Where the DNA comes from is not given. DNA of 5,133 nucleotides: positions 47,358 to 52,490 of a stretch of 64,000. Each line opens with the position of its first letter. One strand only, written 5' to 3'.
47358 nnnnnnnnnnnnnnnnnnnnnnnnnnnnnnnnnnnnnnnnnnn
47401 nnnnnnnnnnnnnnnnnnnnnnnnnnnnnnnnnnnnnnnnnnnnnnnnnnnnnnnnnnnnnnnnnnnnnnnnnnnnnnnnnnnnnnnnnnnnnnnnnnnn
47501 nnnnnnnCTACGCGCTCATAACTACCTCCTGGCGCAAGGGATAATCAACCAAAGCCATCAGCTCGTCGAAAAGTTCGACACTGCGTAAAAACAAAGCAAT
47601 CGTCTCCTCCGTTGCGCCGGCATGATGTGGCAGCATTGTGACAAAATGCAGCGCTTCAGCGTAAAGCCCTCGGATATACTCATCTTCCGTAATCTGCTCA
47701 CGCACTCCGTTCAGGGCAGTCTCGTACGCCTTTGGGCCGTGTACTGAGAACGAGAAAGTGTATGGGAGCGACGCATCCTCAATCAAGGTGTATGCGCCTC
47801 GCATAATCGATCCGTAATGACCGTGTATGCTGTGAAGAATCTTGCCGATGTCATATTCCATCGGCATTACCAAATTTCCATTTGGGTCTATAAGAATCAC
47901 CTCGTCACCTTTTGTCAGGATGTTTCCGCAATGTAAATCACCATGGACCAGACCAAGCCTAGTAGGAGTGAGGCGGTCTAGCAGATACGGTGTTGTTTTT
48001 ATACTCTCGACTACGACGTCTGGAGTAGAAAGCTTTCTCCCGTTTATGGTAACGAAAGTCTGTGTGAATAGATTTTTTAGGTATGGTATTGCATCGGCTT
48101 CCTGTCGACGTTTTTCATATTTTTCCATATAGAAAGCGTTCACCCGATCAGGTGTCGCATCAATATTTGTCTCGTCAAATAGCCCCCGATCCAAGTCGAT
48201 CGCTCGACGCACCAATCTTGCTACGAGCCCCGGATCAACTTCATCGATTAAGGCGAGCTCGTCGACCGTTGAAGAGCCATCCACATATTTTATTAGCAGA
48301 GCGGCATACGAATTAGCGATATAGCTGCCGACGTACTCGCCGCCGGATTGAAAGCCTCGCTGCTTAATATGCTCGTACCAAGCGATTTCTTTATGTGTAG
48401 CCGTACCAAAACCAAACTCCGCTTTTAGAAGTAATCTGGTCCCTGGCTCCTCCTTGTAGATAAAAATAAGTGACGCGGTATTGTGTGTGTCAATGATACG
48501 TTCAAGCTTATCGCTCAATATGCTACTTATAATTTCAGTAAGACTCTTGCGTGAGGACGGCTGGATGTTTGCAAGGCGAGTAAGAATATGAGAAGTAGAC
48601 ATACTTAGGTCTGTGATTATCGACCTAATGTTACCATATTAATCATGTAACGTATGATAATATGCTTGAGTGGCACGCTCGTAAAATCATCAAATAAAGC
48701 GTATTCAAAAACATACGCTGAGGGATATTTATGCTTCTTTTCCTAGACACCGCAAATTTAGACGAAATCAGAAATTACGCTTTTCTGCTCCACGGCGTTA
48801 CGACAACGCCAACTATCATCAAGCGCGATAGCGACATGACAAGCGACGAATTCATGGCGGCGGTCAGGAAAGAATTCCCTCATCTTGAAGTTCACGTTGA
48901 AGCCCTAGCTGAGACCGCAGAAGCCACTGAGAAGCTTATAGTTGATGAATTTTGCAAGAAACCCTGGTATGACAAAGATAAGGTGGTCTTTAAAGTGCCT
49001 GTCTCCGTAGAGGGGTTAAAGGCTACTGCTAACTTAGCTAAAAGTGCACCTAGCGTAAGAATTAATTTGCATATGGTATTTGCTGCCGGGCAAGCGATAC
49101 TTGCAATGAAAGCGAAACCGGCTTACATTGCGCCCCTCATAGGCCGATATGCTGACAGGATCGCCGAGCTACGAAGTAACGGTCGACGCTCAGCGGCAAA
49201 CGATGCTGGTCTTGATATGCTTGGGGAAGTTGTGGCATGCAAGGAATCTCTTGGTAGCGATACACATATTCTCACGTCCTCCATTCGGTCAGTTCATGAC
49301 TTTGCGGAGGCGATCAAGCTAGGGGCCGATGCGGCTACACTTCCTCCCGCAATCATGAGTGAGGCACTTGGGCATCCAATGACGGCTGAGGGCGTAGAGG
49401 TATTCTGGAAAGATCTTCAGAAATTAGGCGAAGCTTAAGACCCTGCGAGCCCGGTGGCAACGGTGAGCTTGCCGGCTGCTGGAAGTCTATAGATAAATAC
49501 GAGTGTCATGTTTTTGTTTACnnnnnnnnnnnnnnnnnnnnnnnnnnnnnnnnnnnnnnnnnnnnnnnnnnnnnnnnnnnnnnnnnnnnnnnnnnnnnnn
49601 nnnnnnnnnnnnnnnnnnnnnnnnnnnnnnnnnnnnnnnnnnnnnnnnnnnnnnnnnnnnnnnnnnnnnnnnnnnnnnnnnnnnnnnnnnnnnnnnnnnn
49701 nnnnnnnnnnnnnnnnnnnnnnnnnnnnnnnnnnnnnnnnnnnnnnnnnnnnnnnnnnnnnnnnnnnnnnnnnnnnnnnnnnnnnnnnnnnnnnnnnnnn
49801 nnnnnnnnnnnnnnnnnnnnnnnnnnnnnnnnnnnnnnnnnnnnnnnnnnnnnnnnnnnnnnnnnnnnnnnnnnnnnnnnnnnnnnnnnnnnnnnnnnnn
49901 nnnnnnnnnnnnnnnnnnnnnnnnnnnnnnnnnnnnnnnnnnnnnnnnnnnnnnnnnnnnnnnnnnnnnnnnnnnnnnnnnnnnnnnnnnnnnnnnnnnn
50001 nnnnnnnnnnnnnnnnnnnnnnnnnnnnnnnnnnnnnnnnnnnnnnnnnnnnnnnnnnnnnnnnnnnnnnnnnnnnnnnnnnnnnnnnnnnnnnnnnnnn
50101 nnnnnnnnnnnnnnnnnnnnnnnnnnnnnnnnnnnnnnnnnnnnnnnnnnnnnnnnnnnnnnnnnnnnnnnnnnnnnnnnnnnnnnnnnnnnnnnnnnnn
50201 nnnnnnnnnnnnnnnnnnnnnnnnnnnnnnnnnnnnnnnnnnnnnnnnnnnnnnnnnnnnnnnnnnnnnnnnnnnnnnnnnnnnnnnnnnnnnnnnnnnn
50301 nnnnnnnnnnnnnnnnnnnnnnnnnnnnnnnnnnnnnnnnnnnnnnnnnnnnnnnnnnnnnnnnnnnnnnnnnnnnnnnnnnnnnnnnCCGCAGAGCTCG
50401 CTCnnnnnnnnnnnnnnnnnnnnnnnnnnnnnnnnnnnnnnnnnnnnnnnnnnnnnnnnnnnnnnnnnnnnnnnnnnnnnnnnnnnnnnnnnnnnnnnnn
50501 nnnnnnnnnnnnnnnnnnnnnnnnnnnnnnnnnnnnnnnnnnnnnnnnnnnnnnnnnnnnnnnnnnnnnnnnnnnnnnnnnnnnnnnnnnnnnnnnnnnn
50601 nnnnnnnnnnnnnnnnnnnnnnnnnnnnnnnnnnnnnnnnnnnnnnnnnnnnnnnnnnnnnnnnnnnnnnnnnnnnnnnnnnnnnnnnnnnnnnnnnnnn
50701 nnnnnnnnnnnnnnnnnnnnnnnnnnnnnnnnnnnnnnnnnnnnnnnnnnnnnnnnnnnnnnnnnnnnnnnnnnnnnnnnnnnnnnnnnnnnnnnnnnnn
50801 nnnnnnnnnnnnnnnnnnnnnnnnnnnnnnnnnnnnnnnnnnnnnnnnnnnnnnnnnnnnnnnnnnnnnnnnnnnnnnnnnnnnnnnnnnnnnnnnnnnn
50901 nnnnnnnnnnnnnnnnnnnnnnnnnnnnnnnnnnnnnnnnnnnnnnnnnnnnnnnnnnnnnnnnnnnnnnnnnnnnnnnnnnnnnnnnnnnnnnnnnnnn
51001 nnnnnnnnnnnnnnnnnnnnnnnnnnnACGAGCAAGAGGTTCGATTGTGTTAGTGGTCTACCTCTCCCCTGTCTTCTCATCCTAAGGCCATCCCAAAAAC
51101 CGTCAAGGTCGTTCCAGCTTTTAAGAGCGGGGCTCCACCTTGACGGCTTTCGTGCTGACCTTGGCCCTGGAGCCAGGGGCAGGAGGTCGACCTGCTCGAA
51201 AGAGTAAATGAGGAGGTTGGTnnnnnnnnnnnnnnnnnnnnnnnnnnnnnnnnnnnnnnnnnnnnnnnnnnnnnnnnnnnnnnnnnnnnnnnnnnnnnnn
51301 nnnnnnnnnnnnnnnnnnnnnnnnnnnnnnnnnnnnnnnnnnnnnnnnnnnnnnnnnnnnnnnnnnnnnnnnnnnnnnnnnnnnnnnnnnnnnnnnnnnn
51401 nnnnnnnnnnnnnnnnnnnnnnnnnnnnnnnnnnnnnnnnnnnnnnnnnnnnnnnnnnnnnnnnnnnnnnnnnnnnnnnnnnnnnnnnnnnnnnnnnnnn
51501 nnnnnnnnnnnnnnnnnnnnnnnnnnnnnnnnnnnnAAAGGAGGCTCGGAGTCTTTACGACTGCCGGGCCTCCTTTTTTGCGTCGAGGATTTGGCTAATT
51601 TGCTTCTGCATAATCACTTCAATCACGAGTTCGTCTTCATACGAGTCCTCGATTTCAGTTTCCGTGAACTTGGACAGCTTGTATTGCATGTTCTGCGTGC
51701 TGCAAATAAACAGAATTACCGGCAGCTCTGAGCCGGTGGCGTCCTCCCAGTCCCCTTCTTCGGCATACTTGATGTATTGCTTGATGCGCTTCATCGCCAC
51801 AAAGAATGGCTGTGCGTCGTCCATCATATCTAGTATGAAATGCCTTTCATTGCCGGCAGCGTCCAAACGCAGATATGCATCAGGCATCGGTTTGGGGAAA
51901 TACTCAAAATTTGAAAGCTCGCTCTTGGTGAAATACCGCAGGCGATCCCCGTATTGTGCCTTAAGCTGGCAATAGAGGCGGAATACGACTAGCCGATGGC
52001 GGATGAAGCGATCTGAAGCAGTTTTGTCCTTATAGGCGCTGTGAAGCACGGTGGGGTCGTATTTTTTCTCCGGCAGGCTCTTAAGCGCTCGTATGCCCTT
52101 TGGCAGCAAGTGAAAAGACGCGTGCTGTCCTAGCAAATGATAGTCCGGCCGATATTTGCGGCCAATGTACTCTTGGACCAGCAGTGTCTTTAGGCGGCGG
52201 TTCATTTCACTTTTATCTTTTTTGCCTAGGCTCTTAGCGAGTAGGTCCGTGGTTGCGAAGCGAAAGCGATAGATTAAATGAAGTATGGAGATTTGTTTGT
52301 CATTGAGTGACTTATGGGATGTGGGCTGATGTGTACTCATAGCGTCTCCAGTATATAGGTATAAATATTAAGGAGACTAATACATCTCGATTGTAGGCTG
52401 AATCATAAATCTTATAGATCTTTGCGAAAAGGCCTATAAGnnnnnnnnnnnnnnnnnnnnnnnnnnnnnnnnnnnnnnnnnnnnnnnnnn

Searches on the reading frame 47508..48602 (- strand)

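Call 67: search_protein_families(library=pfam, proteins=[window:47508-48602:-], max_evalue=0.001)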
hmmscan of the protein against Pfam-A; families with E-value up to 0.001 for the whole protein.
window:47508-48602:- (364 aa): 2 families
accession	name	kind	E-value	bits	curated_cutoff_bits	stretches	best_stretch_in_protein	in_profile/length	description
PF01636.29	APH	-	2.5e-08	34.4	23.2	1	68-259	36-213/239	Phosphotransferase enzyme family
PF19974.5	TCAD9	-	2.6e-05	24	40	1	181-239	267-320/429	Ternary complex associated domain 9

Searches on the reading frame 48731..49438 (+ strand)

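Call 67: search_protein_families(library=pfam, proteins=[window:48731-49438:+], max_evalue=0.001)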
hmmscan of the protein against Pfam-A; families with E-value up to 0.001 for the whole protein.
window:48731-49438:+ (235 aa): 1 family
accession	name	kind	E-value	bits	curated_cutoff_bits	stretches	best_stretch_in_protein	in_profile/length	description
PF00923.25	TAL_FSA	-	7.1e-27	94.9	27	1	3-223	1-272/285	Transaldolase/Fructose-6-phosphate aldolase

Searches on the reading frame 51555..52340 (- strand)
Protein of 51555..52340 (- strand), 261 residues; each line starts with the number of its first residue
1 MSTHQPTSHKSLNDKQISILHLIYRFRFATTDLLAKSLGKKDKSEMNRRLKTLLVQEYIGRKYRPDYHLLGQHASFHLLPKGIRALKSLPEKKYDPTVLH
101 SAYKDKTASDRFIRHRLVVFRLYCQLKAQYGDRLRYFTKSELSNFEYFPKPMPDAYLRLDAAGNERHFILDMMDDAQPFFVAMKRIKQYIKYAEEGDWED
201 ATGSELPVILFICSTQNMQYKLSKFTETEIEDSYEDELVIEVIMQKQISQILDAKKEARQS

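Call 67: search_protein_families(library=pfam, proteins=[window:51555-52340:-], max_evalue=0.001)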
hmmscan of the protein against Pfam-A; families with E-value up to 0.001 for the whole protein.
window:51555-52340:- (261 aa): 1 family
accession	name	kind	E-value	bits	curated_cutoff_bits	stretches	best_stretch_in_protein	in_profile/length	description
PF13814.12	Replic_Relax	-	7.9e-12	46.1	25.3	1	20-203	1-186/191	Replication-relaxation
